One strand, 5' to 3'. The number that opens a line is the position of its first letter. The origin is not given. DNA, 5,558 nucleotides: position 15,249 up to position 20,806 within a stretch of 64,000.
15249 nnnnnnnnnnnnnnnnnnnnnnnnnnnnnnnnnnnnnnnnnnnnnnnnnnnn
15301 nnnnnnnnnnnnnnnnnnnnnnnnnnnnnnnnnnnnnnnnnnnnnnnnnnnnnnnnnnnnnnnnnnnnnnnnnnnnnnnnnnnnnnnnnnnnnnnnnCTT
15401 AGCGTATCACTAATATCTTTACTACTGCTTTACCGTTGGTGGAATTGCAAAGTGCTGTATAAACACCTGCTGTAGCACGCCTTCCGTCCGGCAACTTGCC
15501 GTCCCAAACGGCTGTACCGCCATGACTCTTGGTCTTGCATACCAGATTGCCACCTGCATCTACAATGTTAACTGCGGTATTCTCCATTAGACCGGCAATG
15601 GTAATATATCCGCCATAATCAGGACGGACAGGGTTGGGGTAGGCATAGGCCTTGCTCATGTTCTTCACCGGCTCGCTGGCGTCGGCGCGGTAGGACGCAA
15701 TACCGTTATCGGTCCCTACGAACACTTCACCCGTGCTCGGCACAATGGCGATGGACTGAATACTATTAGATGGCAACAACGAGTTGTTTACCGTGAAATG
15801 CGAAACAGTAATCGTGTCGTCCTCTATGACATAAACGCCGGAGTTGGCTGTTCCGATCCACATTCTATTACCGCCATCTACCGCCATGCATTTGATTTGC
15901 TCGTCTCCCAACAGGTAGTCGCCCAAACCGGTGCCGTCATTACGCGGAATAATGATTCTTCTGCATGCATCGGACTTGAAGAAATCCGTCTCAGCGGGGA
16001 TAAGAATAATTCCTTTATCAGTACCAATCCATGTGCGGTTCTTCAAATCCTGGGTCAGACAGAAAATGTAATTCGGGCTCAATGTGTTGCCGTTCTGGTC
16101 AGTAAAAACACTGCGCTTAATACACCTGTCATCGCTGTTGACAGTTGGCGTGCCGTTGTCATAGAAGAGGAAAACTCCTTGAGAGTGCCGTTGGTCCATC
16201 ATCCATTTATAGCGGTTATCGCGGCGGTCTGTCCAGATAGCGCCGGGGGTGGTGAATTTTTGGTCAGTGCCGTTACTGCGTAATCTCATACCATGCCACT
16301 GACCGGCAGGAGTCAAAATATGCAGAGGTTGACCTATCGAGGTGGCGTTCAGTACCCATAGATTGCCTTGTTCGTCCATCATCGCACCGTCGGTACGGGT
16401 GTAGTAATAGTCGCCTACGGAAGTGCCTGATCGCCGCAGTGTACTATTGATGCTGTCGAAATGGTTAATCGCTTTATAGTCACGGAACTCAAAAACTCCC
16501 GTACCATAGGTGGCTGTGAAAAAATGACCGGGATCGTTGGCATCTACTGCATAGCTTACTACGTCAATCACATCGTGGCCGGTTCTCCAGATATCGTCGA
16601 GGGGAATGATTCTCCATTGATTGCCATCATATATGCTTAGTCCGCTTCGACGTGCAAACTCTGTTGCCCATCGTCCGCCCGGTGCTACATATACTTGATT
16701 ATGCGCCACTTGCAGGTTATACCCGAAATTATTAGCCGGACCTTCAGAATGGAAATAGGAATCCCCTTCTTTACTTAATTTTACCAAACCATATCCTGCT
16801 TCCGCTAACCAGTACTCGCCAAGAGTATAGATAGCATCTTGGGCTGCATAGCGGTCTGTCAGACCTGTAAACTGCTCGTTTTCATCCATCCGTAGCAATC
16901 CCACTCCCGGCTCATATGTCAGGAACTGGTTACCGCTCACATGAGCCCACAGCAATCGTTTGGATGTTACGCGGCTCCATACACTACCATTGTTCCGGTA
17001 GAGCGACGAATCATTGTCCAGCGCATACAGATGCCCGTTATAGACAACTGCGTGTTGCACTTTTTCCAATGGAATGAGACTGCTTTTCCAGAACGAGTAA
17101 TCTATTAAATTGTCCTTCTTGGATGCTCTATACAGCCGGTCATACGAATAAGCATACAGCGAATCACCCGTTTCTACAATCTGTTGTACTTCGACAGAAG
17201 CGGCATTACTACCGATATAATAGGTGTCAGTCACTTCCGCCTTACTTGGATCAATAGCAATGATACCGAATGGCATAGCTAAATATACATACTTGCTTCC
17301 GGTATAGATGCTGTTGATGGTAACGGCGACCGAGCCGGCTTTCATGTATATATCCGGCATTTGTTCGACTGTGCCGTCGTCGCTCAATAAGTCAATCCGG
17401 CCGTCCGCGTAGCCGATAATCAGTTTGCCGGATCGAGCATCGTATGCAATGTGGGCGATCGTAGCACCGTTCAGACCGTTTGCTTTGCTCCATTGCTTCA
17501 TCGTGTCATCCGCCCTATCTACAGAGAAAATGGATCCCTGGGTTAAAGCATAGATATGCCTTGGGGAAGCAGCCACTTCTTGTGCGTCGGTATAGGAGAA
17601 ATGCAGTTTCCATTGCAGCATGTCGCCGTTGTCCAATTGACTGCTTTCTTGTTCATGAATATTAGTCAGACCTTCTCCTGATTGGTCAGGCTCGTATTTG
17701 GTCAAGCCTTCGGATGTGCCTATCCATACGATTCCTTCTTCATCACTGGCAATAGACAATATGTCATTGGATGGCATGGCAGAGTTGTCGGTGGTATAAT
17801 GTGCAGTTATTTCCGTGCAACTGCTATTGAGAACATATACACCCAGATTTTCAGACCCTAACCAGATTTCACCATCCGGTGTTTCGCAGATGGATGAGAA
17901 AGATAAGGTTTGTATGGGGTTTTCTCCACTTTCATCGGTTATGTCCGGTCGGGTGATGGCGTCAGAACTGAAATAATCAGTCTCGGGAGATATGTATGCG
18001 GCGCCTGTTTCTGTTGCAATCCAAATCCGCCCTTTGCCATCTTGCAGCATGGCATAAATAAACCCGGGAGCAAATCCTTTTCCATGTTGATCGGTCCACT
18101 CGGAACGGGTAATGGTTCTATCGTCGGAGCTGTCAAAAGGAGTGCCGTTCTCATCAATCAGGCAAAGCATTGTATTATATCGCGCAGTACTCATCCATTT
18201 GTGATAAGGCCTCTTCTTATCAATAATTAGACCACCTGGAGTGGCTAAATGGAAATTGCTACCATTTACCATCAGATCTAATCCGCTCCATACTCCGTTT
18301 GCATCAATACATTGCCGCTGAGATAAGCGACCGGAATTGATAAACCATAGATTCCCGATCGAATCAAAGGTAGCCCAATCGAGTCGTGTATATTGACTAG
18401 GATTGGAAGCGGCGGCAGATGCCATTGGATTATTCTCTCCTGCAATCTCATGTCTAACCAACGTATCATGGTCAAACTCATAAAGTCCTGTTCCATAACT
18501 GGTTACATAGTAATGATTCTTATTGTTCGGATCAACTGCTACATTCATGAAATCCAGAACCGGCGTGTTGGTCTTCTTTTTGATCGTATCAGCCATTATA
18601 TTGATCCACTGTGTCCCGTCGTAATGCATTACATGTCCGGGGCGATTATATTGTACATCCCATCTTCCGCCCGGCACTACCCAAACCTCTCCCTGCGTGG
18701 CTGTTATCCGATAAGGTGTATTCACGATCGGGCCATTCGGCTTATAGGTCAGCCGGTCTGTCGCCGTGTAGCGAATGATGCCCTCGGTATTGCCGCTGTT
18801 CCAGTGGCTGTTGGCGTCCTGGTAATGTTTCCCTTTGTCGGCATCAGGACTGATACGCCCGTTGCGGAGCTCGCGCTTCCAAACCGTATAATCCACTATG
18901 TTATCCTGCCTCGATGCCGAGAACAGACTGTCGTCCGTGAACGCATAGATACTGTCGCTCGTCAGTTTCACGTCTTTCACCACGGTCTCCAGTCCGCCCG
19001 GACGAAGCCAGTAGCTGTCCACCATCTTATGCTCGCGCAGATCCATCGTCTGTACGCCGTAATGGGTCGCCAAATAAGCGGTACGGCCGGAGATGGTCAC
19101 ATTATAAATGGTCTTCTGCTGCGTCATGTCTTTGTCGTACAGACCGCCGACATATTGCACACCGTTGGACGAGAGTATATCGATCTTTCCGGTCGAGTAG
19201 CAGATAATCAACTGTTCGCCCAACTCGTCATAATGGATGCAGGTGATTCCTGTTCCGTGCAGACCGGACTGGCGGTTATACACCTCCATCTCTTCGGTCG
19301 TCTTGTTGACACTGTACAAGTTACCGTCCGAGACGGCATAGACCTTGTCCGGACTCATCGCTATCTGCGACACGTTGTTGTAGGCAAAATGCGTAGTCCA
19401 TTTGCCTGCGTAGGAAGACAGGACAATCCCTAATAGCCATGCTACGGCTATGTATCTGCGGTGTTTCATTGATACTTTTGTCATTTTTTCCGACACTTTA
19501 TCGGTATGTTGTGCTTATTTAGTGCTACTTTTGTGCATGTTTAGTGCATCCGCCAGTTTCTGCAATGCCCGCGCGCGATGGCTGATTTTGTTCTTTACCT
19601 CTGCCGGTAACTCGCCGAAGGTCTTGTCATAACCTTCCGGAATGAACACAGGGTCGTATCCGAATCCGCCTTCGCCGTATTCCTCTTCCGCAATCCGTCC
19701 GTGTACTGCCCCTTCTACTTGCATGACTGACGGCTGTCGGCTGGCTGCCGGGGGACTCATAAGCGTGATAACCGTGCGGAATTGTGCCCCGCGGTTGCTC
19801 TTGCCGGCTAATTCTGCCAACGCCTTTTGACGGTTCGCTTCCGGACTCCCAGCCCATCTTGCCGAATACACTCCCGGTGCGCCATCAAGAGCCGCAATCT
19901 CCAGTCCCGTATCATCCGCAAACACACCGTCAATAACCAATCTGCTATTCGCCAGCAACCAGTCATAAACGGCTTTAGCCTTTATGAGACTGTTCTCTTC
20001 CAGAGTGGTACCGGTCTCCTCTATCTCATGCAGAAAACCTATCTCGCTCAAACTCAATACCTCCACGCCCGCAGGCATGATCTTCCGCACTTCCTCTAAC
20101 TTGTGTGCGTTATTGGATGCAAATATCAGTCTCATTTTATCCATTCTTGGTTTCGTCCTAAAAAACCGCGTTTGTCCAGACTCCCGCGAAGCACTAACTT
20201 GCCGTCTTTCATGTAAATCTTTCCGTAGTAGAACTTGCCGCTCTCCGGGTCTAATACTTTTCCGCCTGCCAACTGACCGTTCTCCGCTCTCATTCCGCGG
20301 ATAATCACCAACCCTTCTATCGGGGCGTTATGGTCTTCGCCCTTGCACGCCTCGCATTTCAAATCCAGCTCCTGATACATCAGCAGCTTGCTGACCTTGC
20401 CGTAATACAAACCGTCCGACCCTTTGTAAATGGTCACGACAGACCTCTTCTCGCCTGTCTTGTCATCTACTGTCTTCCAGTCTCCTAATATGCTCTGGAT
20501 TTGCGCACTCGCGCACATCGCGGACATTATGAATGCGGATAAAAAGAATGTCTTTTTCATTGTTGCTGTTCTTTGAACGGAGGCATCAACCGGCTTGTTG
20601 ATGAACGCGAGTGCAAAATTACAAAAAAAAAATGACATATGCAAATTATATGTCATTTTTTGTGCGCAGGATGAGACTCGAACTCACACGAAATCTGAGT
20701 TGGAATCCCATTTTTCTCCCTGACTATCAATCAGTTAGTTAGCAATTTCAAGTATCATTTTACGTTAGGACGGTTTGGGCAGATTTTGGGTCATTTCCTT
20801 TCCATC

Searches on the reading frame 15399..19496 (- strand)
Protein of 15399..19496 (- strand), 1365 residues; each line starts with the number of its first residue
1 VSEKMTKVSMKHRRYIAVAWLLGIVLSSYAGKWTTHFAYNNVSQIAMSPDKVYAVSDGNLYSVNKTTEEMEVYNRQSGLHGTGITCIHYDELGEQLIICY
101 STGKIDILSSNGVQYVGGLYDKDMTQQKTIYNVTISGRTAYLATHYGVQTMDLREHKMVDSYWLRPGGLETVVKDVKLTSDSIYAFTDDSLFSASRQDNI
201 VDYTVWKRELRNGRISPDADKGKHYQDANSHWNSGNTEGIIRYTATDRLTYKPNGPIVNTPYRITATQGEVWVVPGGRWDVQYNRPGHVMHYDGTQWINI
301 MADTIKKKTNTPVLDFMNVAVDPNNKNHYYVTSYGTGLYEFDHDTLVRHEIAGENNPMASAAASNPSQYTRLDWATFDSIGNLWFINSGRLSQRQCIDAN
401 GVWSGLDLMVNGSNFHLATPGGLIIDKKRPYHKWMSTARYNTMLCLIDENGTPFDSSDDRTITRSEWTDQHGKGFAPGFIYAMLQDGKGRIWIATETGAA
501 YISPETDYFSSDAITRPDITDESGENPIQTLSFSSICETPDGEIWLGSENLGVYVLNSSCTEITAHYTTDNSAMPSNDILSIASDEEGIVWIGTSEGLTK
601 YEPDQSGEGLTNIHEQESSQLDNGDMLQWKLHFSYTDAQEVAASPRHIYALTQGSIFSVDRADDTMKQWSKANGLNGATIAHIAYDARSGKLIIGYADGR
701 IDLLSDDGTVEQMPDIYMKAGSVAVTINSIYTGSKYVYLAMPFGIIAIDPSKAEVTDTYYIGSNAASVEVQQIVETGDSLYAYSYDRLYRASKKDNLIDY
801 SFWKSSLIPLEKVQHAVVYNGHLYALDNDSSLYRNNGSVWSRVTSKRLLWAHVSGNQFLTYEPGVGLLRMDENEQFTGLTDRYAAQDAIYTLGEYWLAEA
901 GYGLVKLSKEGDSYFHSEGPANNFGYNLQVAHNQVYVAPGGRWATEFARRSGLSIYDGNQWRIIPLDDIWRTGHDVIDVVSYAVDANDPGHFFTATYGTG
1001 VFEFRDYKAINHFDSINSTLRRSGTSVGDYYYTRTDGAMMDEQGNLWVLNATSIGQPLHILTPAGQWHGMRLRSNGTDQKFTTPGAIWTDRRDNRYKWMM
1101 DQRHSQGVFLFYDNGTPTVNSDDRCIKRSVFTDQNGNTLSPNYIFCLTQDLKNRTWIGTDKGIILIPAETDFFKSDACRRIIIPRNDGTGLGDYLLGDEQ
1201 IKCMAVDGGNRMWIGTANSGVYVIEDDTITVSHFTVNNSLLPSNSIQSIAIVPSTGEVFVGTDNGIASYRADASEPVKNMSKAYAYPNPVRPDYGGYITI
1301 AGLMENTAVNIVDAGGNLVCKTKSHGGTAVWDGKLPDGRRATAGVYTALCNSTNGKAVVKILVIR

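Call 9: search_protein_families(library=pfam, proteins=[window:15399-19496:-], max_evalue=0.001)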
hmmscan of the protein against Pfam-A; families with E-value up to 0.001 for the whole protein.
window:15399-19496:- (1365 aa): 7 families
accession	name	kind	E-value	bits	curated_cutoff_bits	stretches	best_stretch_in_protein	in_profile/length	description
PF21544.3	PorZ_N_b_propeller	-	1.6e-75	253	27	2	648-804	1-154/154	TSS9, PorZ, N-terminal beta-propeller domain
PF07494.17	Reg_prop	-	9.2e-24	80.9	20.4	0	475-496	2-23/24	Two component regulator propeller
PF13585.12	CHU_C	-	0.00011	22.7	27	0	1300-1354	20-74/86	CHU_C Type IX secretion signal domain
PF08450.18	SGL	-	0.00017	21.8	26.3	0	532-615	42-122/246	SMP-30/Gluconolactonase/LRE-like region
PF13860.13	FlgD_ig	-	0.00035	20.9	27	1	1298-1355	16-78/79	FlgD Ig-like domain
PF23341.1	PEP5_VPS11_N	-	0.00042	20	40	0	1203-1273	129-202/338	PEP5/VPS11 N-terminal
PF12894.13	ANAPC4_WD40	-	0.0008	20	22.9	0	71-114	28-71/91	Anaphase-promoting complex subunit 4 WD40 domain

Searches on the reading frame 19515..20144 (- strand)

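Call 9: search_protein_families(library=pfam, proteins=[window:19515-20144:-], max_evalue=0.001)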
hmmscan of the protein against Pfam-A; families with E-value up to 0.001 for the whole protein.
window:19515-20144:- (209 aa): 1 family
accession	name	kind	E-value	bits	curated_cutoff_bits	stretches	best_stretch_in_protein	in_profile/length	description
PF01725.21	Ham1p_like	-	2.3e-62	210.6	22.5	1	6-199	1-185/186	Ham1 family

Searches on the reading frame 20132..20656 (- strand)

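Call 9: search_protein_families(library=pfam, proteins=[window:20132-20656:-], max_evalue=0.001)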
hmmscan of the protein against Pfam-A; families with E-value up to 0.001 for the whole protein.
window:20132-20656:- (174 aa): 1 family
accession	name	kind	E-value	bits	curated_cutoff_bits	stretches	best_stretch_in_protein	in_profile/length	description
PF09917.15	DUF2147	-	2e-21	77.1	27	1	58-173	1-111/112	Uncharacterized protein conserved in bacteria (DUF2147)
